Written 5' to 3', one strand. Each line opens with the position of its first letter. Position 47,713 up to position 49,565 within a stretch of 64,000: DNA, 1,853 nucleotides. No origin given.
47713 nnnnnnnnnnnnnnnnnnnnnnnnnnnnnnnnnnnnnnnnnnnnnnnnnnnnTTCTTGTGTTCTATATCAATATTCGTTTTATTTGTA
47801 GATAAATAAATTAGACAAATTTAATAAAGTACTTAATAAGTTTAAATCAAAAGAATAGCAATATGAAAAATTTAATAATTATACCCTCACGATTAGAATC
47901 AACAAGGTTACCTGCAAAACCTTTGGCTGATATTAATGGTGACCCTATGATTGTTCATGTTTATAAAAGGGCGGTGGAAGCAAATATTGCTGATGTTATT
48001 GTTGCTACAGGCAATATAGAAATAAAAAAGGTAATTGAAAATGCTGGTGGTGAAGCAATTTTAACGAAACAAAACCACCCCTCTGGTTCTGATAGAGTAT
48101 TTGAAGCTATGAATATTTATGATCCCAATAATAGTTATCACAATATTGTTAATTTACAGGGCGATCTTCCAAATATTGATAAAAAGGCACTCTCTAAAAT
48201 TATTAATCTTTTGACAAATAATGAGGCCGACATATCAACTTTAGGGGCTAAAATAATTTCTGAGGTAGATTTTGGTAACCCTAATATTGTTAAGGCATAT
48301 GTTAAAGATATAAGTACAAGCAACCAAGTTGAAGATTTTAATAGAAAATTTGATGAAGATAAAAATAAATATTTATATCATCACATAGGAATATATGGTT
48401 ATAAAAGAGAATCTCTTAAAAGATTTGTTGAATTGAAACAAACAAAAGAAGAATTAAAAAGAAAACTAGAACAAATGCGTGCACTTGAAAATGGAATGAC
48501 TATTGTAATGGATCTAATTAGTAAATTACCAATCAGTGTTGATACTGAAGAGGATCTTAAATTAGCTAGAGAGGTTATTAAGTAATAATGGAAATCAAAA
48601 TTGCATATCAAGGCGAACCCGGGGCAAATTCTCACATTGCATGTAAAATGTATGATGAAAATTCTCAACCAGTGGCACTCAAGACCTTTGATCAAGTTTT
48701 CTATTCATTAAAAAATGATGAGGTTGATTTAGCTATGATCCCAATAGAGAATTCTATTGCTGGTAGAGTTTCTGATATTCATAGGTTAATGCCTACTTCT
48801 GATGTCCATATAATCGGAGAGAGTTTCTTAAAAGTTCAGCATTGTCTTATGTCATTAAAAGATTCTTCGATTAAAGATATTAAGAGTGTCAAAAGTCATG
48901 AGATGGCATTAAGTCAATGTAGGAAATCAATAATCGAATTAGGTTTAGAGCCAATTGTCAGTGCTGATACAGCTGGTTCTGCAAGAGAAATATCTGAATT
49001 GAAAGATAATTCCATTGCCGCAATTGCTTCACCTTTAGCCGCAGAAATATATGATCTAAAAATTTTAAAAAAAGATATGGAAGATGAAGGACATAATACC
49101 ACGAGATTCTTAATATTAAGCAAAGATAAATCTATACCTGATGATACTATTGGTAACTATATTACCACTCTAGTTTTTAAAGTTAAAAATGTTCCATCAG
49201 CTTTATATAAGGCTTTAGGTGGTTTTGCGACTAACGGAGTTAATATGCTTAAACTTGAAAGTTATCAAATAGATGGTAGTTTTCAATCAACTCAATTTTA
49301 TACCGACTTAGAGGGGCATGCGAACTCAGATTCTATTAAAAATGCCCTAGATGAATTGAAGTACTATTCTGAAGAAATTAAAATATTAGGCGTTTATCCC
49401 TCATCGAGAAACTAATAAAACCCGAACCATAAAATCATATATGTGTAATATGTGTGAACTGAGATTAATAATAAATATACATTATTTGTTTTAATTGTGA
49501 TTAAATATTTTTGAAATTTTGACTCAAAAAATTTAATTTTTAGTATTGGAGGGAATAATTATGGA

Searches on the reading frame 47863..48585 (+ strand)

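Call 5: search_protein_families(library=pfam, proteins=[window:47863-48585:+])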
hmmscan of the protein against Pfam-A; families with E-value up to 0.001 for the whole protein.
window:47863-48585:+ (240 aa): 3 families
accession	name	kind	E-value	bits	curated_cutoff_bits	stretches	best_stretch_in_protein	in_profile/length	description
PF02348.25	CTP_transf_3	-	1e-44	153.4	22.6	1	5-214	2-217/217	Cytidylyltransferase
PF12804.13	NTP_transf_3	-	6.4e-08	33.4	27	1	18-126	15-120/160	MobA-like NTP transferase domain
PF00483.29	NTP_transferase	-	0.00038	20.6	21.2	1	14-203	17-207/245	Nucleotidyl transferase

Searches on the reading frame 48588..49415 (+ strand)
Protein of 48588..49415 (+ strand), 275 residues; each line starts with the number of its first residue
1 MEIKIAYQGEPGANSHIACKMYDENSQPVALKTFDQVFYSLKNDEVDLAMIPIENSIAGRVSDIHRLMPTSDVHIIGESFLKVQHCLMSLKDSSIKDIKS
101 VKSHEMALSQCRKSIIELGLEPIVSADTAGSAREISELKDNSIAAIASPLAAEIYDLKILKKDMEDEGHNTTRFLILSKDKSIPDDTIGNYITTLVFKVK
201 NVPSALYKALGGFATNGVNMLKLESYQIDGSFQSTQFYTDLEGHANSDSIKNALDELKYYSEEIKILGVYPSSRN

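Call 5: search_protein_families(library=pfam, proteins=[window:48588-49415:+])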
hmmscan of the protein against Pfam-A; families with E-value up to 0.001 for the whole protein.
window:48588-49415:+ (275 aa): 2 families
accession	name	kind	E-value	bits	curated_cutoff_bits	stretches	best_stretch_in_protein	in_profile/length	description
PF00800.23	PDT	-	4.5e-56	190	25.2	1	5-181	1-180/181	Prephenate dehydratase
PF01842.31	ACT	-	0.00044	20.4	27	0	193-257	1-64/66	ACT domain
